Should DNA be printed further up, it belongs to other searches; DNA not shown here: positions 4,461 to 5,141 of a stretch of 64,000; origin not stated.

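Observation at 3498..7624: Four translationally coupled single-domain cupin genes followed by KynB-like formamidase, CMD/AhpD-like and ACMSD-like genes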

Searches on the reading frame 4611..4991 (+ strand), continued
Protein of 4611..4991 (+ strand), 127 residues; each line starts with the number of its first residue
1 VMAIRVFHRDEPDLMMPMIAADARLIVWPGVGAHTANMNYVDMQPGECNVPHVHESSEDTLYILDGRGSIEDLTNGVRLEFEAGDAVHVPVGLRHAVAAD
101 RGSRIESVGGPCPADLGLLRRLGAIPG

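Call 90: search_protein_families(library=pfam, proteins=[L083:3574-4263:-, L039:4323-5099:-, L051:1727-2440:+, L018:4564-5544:-, L054:18809-19399:+, L008:12353-13468:+, L030:3365-4162:-, L069:14756-15727:-, L070:950-2530:-, L040:11262-12350:+], max_evalue=0.0001)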
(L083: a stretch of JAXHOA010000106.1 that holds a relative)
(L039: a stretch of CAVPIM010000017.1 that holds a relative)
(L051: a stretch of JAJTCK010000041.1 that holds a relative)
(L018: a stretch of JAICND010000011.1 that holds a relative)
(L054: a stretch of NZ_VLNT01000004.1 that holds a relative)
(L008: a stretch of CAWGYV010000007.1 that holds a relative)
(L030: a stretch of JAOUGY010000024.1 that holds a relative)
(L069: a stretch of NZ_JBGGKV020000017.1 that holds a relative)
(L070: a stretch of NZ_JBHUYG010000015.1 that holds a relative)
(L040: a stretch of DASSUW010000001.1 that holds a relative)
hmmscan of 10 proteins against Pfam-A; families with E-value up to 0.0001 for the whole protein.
L083:3574-4263:- (229 aa): 5 families
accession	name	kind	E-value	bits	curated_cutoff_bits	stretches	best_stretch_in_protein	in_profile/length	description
PF07883.17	Cupin_2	-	3.7e-15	55.8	27.2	1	160-224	7-69/70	Cupin domain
PF01381.28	HTH_3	-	8.7e-14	51.7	23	1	57-110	1-54/55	Helix-turn-helix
PF13560.12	HTH_31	-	8.4e-10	39.3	27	1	54-106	3-56/64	Helix-turn-helix domain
PF12844.13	HTH_19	-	2.9e-07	30.7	30.2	1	54-116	1-63/64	Helix-turn-helix domain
PF13443.12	HTH_26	-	1.1e-05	26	22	1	58-115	3-61/63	Cro/C1-type HTH DNA-binding domain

L039:4323-5099:- (258 aa): 4 families
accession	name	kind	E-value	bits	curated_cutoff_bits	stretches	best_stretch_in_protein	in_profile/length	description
PF00005.33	ABC_tran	-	4.2e-35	121.8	25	1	27-187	2-137/137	ABC transporter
PF13304.12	AAA_21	-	4.6e-08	33.9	27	0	40-57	3-20/304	AAA domain, putative AbiEii toxin, Type IV TA system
PF12399.14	BCA_ABC_TP_C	-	4.1e-05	23.5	25.5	1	235-256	1-22/27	Branched-chain amino acid ATP-binding cassette transporter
PF02463.25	SMC_N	-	4.7e-05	23.4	40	0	30-229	19-209/220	RecF/RecN/SMC N terminal domain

L051:1727-2440:+ (237 aa): 2 families
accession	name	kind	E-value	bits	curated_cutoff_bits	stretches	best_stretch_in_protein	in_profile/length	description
PF06240.19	COXG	-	1.6e-18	67.2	22.2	1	15-154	2-138/140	Carbon monoxide dehydrogenase subunit G (CoxG)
PF10604.15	Polyketide_cyc2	-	2.6e-07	31.5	27.4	1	11-155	3-141/142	Polyketide cyclase / dehydrase and lipid transport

L018:4564-5544:- (326 aa): 2 families
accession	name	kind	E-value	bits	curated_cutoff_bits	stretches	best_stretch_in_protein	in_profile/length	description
PF19112.6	VanA_C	-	1.1e-22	81.5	23.5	1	145-316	1-188/193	Vanillate O-demethylase oxygenase C-terminal domain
PF00355.32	Rieske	-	6.2e-15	55.3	20.3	1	9-89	1-83/88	Rieske [2Fe-2S] domain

L054:18809-19399:+ (196 aa): 1 family
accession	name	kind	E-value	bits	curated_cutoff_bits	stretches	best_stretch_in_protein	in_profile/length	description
PF02627.25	CMD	-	3.9e-09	36.8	23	1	63-124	1-62/84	Carboxymuconolactone decarboxylase family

L008:12353-13468:+ (371 aa): 1 family
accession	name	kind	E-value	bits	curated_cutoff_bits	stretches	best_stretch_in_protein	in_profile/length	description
PF02653.21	BPD_transp_2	-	4.8e-38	131.3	26.8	1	81-350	4-264/269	Branched-chain amino acid transport system / permease component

L030:3365-4162:- (265 aa): 1 family
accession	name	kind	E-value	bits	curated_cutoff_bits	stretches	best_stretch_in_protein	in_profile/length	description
PF00857.26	Isochorismatase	-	7.2e-29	101.5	27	1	37-229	1-172/175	Isochorismatase domain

L069:14756-15727:- (323 aa): 1 family
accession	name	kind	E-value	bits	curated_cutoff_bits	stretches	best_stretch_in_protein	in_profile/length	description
PF02653.21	BPD_transp_2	-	4.7e-26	91.9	26.8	1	41-305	2-269/269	Branched-chain amino acid transport system / permease component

L070:950-2530:- (526 aa): 2 families
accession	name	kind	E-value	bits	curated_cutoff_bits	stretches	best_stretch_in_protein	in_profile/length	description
PF00005.33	ABC_tran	-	4.7e-44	150.8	25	2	42-189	1-137/137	ABC transporter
PF13304.12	AAA_21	-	8e-06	26.6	27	0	54-73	1-20/304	AAA domain, putative AbiEii toxin, Type IV TA system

L040:11262-12350:+ (362 aa): 3 families
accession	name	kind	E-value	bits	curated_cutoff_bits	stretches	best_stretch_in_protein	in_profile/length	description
PF09084.16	NMT1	-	1.1e-29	104.4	20.5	1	65-274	7-216/216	NMT1/THI5 like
PF13379.11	NMT1_2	-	2.7e-11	44.2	24.7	1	51-267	7-238/252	NMT1-like family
PF16868.10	NMT1_3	-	4.8e-06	26.8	27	1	73-205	25-165/289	NMT1-like family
